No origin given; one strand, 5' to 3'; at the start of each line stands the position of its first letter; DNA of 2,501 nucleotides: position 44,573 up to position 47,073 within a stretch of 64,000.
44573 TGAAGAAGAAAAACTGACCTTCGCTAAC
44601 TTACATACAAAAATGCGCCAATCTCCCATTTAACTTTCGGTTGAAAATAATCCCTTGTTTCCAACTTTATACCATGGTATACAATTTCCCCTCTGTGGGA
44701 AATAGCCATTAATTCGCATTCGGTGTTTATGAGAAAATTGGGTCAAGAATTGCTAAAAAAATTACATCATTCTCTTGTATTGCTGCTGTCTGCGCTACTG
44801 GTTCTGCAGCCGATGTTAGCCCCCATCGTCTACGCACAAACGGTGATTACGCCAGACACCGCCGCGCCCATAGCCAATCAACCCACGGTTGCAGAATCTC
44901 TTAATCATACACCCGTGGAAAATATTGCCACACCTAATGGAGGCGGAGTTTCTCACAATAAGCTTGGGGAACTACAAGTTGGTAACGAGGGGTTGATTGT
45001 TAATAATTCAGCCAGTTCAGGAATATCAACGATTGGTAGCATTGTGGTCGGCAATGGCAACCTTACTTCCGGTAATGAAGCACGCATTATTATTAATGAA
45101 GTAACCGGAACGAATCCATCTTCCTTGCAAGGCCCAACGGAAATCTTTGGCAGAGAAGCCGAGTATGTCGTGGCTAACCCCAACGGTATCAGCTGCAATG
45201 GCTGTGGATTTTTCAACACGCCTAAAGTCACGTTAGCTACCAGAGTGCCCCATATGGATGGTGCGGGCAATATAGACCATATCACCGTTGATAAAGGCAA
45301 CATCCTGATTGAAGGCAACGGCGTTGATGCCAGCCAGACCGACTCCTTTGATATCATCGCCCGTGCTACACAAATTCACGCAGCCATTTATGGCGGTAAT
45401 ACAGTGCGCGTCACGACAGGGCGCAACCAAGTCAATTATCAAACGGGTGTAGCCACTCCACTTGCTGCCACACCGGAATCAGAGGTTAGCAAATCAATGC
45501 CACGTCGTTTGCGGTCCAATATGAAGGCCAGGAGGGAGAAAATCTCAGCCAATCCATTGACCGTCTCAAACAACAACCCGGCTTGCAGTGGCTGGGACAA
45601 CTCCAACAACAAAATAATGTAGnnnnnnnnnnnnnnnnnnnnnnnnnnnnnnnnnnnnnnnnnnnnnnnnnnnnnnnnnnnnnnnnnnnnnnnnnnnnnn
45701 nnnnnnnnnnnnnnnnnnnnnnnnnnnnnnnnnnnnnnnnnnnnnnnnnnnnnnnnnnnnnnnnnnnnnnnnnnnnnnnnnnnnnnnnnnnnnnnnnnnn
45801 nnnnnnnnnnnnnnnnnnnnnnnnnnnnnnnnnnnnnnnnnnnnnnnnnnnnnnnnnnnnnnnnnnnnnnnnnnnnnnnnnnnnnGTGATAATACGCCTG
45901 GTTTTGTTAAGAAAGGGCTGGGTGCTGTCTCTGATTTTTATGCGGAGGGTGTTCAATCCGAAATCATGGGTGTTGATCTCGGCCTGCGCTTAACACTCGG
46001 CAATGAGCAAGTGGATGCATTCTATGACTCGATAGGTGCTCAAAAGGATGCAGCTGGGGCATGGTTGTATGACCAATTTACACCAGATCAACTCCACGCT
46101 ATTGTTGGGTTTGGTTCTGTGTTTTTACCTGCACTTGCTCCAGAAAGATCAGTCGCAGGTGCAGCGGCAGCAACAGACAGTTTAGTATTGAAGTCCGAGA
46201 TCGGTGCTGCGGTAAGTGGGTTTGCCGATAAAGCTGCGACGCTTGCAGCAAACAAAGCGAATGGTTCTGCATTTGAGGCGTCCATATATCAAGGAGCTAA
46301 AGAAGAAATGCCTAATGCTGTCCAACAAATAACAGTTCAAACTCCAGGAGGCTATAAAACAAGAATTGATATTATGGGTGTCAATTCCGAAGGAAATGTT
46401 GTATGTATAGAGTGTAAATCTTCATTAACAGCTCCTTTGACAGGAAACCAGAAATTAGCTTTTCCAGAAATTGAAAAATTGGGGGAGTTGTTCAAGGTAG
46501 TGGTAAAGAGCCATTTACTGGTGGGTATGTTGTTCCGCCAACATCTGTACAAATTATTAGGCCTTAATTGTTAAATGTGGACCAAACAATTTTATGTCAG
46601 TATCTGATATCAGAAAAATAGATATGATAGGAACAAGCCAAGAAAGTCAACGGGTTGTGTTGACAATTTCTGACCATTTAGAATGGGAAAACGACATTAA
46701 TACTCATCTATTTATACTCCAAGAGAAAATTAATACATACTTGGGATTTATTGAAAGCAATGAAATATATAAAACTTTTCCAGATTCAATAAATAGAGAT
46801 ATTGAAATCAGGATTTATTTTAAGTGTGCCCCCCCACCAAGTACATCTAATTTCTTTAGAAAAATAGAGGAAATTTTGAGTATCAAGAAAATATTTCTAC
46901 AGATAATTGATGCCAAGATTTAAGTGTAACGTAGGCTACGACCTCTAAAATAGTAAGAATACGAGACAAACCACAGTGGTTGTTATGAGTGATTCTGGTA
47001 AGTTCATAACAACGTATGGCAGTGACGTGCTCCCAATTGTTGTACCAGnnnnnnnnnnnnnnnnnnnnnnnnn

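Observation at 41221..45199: Two ~742-bp direct repeats give each toxin cassette its own promoter and TPS 5' end (mini-CdiA architecture)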

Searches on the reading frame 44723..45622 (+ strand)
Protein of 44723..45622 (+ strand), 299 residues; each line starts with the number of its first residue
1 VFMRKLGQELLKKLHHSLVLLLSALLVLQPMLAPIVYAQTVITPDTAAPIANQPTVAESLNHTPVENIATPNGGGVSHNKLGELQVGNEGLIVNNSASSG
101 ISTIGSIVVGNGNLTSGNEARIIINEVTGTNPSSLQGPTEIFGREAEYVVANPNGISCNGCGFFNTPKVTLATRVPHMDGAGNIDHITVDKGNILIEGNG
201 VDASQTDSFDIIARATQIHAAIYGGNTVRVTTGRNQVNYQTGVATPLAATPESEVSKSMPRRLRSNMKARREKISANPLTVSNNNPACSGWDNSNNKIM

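Call 7: search_protein_families(library=pfam, proteins=[window:44723-45622:+], max_evalue=0.01)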
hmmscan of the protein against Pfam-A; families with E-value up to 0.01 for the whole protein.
window:44723-45622:+ (299 aa): 1 family
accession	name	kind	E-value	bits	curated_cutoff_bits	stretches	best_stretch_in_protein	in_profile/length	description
PF05860.19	TPS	-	4.6e-37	128.7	33.5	1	42-242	3-183/252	TPS secretion domain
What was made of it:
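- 44723..45622 (+): TPS-domain fragment 2. TPS homology ends at 45493 (residue ~256) and the remaining 43 codons are read out of frame. Pfam TPS positions 3-183 of 252 (call 7).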

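Call 11: find_related_loci(query=window:44723-45460:+, collection=genome_contigs, flank=10000)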
Query window:44723-45460:+ (246 aa) in genome_contigs; peptide patterns used: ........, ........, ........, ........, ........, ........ (x = any residue, [..] = any of these).
89 stretches matched a pattern, but none encodes a relative of the query by tblastn (E <= 1e-3).
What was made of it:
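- Tried and rejected: The first scan with the TPS protein confirmed nothing (call 11).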

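Call 12: find_homologous_proteins(query=window:44723-45460:+, max_evalue=0.00001)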
Query window:44723-45460:+ (246 aa): 25 proteins with E <= 0.00001 among 854 candidates.
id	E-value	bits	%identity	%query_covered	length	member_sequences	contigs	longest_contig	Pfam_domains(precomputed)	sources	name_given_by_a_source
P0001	1.2e-152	524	100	99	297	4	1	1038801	PF05860.20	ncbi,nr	ncbi:MAG: filamentous hemagglutinin N-terminal domain-containing protein [Alphaproteobacteria bacter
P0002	4.0e-79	283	86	63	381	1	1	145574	PF05860.20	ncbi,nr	ncbi:MAG: filamentous hemagglutinin N-terminal domain-containing protein [Alphaproteobacteria bacter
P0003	3.3e-74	267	79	64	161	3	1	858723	PF05860.20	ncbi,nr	ncbi:MAG: filamentous hemagglutinin N-terminal domain-containing protein [Alphaproteobacteria bacter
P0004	1.2e-63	233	68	68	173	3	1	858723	PF05860.20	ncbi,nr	ncbi:MAG: filamentous hemagglutinin N-terminal domain-containing protein [Alphaproteobacteria bacter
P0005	6.1e-56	207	63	65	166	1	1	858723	PF05860.20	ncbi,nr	ncbi:MAG: hypothetical protein IPP74_07065 [Alphaproteobacteria bacterium]|nr:hypothetical protein [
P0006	8.7e-53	197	46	89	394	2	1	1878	PF05860.20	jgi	jgi:filamentous hemagglutinin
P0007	3.1e-43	166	41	97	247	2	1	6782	PF05860.20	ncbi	-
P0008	2.3e-41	160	43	93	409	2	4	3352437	PF05860.20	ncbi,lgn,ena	-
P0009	5.4e-41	158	44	89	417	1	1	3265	PF05860.20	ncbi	ncbi:filamentous hemagglutinin N-terminal domain-containing protein, partial [Leeia aquatica]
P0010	1.4e-38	151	43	92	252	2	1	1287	PF05860.20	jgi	jgi:filamentous hemagglutinin family protein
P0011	6.4e-38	148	39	93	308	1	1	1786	PF13018.12,PF05860.20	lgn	-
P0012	8.9e-38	148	42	93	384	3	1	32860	PF13018.12,PF05860.20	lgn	-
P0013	2.9e-37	146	61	43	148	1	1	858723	PF05860.20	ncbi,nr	ncbi:MAG: hypothetical protein IPP74_07070 [Alphaproteobacteria bacterium]|nr:hypothetical protein [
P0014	1.9e-36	144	41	85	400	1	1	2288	PF05860.20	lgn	-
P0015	5.0e-36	142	41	93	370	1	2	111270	PF13018.12,PF05860.20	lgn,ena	-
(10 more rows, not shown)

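Call 13: find_encoding_contigs(protein=P0003, flank=10000, max_places=4)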
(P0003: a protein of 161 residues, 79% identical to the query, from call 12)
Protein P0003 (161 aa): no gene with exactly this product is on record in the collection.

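Call 14: find_encoding_contigs(protein=P0002, flank=10000, max_places=4)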
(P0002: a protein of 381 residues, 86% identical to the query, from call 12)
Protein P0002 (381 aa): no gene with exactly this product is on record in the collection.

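Call 16: list_cluster_members(proteins=[P0001, P0002, P0003, P0004, P0005, P0013])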
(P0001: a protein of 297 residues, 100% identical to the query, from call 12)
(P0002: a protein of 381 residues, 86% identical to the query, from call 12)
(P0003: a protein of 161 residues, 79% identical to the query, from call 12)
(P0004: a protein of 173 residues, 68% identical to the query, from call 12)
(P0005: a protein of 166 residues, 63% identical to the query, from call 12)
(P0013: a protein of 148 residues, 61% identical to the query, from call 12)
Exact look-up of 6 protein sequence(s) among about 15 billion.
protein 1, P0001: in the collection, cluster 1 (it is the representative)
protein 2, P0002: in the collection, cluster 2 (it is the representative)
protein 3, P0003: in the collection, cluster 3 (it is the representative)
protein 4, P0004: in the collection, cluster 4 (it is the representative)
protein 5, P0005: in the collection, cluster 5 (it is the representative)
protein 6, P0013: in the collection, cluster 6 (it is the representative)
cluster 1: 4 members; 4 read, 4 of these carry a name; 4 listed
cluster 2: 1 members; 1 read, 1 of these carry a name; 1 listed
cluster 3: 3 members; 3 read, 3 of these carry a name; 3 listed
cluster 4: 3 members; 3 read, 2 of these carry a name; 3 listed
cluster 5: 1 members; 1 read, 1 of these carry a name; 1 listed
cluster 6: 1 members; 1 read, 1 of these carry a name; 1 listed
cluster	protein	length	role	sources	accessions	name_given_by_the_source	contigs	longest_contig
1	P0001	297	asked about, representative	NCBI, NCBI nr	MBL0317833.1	MAG: filamentous hemagglutinin N-terminal domain-containing protein [Alphaproteobacteria ... | filamentous hemagglutinin N-terminal domain-containing protein [Alphaproteobacteria ...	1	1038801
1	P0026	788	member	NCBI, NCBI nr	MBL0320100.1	MAG: filamentous hemagglutinin N-terminal domain-containing protein [Alphaproteobacteria ... | filamentous hemagglutinin N-terminal domain-containing protein [Alphaproteobacteria ...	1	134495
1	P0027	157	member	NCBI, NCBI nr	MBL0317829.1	MAG: filamentous hemagglutinin N-terminal domain-containing protein [Alphaproteobacteria ... | filamentous hemagglutinin N-terminal domain-containing protein [Alphaproteobacteria ...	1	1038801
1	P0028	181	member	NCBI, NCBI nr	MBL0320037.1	MAG: hypothetical protein IPP74_12235 [Alphaproteobacteria bacterium] | hypothetical protein [Alphaproteobacteria bacterium]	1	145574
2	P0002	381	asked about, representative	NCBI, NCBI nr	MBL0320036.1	MAG: filamentous hemagglutinin N-terminal domain-containing protein [Alphaproteobacteria ... | filamentous hemagglutinin N-terminal domain-containing protein [Alphaproteobacteria ...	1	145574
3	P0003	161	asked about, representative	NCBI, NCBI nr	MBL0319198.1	MAG: filamentous hemagglutinin N-terminal domain-containing protein [Alphaproteobacteria ... | filamentous hemagglutinin N-terminal domain-containing protein [Alphaproteobacteria ...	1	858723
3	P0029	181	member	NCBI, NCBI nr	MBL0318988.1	MAG: filamentous hemagglutinin N-terminal domain-containing protein [Alphaproteobacteria ... | filamentous hemagglutinin N-terminal domain-containing protein [Alphaproteobacteria ...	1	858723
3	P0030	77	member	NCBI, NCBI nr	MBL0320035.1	MAG: hypothetical protein IPP74_12225 [Alphaproteobacteria bacterium] | hypothetical protein [Alphaproteobacteria bacterium]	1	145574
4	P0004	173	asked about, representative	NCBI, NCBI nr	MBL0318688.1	MAG: filamentous hemagglutinin N-terminal domain-containing protein [Alphaproteobacteria ... | filamentous hemagglutinin N-terminal domain-containing protein [Alphaproteobacteria ...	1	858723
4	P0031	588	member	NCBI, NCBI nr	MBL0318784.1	MAG: filamentous hemagglutinin N-terminal domain-containing protein [Alphaproteobacteria ... | filamentous hemagglutinin N-terminal domain-containing protein [Alphaproteobacteria ...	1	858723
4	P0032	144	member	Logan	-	-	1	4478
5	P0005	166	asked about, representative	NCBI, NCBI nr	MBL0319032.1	MAG: hypothetical protein IPP74_07065 [Alphaproteobacteria bacterium] | hypothetical protein [Alphaproteobacteria bacterium]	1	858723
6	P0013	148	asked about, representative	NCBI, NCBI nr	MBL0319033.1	MAG: hypothetical protein IPP74_07070 [Alphaproteobacteria bacterium] | hypothetical protein [Alphaproteobacteria bacterium]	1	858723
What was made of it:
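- A Logan contig from an independent assembly confirms a paralogous truncation (call 16). The source is a MAG (calls 12, 16).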

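Call 17: find_encoding_contigs(protein=P0001, flank=10000, max_places=4)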
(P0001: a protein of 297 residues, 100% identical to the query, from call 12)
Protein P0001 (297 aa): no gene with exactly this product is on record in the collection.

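Call 19: find_encoding_contigs(protein=P0032, flank=10000, max_places=6)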
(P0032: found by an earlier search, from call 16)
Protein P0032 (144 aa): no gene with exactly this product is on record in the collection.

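Call 42: find_related_loci(query=A2, collection=genome_contigs, flank=10000)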
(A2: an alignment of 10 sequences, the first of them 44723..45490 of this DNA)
Query A2 (256 aa) in genome_contigs; peptide patterns used: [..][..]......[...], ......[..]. (x = any residue, [..] = any of these).
600 stretches matched a pattern (row limit reached: there are more); 588 encode a relative of the query (tblastn E <= 1e-3); the best 80 are kept; 80 distinct loci.
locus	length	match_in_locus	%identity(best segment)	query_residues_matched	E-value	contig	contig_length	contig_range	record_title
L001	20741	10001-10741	47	4-250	2e-63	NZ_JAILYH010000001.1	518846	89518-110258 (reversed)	Rhizobium redzepovicii strain 18T NODE_1, whole genome shotgun sequence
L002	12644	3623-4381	44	1-253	1e-61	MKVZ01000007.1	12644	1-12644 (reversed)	MAG: Rhizobiales bacterium 63-22 SCNpilot_cont_500_bf_scaffold_2709, whole genome shotgun sequence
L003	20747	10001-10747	45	10-255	9e-60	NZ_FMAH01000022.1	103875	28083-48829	Rhizobium miluonense strain HAMBI 2971, whole genome shotgun sequence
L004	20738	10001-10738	46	4-250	1e-59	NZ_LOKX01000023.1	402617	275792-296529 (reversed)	Rhizobium sp. R635 R635_NODE_3, whole genome shotgun sequence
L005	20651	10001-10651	50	13-237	1e-58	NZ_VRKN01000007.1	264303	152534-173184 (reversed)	Enterobacter asburiae strain TN152 NODE_7_length_264303_cov_159.331, whole genome shotgun sequence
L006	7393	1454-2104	50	13-237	7e-59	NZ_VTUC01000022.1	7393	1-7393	Enterobacter vonholyi strain E13 NODE_24_length_7393_cov_75.8998, whole genome shotgun sequence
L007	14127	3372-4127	44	3-250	1e-58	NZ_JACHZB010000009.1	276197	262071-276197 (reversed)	Rhizobium sp. BK196 Ga0365257_09, whole genome shotgun sequence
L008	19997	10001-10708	45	15-250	3e-58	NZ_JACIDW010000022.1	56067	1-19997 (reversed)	Rhizobium metallidurans strain DSM 26575 Ga0373242_22, whole genome shotgun sequence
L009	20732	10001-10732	47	10-253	5e-58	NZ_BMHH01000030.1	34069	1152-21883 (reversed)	Brucella endophytica strain CGMCC 1.15082 sequence30, whole genome shotgun sequence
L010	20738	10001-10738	44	5-250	4e-58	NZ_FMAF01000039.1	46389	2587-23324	Rhizobium lusitanum strain P1-7, whole genome shotgun sequence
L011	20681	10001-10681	48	13-248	3e-58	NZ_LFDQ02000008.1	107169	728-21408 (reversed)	Enterobacter quasiroggenkampii strain WCHECL1060 NODE_8_length_107169_cov_46.4873, whole genome shotgun sequence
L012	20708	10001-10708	46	15-250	2e-57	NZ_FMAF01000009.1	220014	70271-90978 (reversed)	Rhizobium lusitanum strain P1-7, whole genome shotgun sequence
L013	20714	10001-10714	44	5-251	4e-57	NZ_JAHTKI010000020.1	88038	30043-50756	Pseudomonas botevensis strain COW3 scaffold20_size88038, whole genome shotgun sequence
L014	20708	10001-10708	45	15-250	3e-57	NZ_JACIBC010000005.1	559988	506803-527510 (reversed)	Rhizobium sp. BK602 Ga0365313_05, whole genome shotgun sequence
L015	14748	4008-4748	43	4-250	1e-56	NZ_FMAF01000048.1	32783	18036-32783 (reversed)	Rhizobium lusitanum strain P1-7, whole genome shotgun sequence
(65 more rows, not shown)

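Call 56: search_solved_structures(query=window:44723-45490:+, max_evalue=0.001, show_alignments=1)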
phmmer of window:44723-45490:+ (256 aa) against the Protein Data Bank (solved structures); distinct sequences matched with E-value up to 0.001: 12.
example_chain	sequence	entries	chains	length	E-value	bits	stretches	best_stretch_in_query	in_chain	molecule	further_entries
1rwr_A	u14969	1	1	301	1.7e-35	125.7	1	53-250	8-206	Filamentous hemagglutinin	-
6pyk_A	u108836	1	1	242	1.5e-28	103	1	54-236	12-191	Hemolysin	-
4w8t_A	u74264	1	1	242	1.5e-28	102.9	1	54-236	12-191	Hemolysin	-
6pzl_A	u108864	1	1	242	2e-28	102.6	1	54-236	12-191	Hemolysin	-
3fy3_A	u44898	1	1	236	2.3e-28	102.3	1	54-236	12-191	Hemolysin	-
4w8q_A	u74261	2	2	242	2.4e-28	102.3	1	54-236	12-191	Hemolysin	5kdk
4w8r_A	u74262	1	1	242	8.8e-28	100.4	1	54-236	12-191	Hemolysin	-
4w8s_A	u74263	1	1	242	3.9e-27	98.3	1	54-236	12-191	Hemolysin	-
5sz8_A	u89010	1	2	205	4.6e-27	98.1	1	54-235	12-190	Hemolysin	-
5keh_A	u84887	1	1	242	4.7e-27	98.1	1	54-236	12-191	Hemolysin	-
5kf3_A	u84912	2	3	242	5.8e-27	97.8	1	54-236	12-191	Hemolysin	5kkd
6q0p_A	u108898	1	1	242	6.2e-27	97.7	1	54-236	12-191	Hemolysin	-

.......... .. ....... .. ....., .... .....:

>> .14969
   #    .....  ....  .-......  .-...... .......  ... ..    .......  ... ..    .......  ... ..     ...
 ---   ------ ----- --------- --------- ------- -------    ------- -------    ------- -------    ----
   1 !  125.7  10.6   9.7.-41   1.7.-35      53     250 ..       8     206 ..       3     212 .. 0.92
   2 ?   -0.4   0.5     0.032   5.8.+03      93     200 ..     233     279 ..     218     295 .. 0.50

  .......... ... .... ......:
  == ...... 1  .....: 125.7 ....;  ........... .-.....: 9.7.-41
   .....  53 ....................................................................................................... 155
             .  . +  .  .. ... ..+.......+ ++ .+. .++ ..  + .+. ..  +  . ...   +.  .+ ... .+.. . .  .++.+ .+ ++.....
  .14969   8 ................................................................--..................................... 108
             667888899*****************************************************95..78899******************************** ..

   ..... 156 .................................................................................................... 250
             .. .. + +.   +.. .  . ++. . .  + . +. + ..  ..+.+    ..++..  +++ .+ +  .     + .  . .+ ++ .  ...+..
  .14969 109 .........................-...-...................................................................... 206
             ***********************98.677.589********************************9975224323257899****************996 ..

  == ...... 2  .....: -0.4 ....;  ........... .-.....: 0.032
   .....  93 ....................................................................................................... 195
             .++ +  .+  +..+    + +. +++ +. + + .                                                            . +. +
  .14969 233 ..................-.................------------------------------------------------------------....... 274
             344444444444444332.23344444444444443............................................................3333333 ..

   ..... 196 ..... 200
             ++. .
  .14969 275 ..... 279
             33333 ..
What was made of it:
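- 44723..45622 (+): Fha30 residues 8-206 of 301 (call 56).
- On CDI system (CdiB/CdiA/CdiI, two-partner secretion): Copy 2 covers 3-183 of 252 and Fha30 residues 8-206 of 301 (calls 7, 56).
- Checked: Copy 2 does not carry a full TPS domain: it covers Pfam TPS positions 3-183 of 252 and Fha30 residues 8-206 of 301 (calls 7, 56).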

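Call 61: search_protein_families(library=ncbifam, proteins=[window:44723-45622:+], max_evalue=0.01)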
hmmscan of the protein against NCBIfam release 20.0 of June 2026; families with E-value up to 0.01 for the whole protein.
window:44723-45622:+ (299 aa): 1 family
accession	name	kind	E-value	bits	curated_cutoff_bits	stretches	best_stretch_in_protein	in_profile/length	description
TIGR01901.1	adhes_NPXG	domain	2.5e-13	49.7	29.1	1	79-174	2-76/79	filamentous hemagglutinin N-terminal domain-containing protein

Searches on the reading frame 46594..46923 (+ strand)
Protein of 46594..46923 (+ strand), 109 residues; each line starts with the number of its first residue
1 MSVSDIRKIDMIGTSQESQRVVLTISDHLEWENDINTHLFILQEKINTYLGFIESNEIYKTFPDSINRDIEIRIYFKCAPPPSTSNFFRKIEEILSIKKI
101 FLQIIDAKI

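Call 7: search_protein_families(library=pfam, proteins=[window:46594-46923:+], max_evalue=0.01)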
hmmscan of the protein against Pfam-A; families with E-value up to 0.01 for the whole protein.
window:46594-46923:+ (109 aa): 1 family
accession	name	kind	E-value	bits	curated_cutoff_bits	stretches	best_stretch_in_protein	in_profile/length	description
PF20212.3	DUF6572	-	3.1e-32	111.4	27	1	1-103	1-101/106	Family of unknown function (DUF6572)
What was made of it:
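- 46594..46923 (+): Immunity gene 2 (DUF6572), intact. Pfam DUF6572 positions 1-101 of 106, E=3e-32 (call 7).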

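Call 20: find_encoding_contigs(protein=window:46594-46923:+, flank=10000, max_places=6)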
Protein window:46594-46923:+ (109 aa): no gene with exactly this product is on record in the collection.

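Call 61: search_protein_families(library=ncbifam, proteins=[window:46594-46923:+], max_evalue=0.01)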
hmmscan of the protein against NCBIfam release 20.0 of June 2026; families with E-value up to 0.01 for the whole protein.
window:46594-46923:+ (109 aa): 0 families
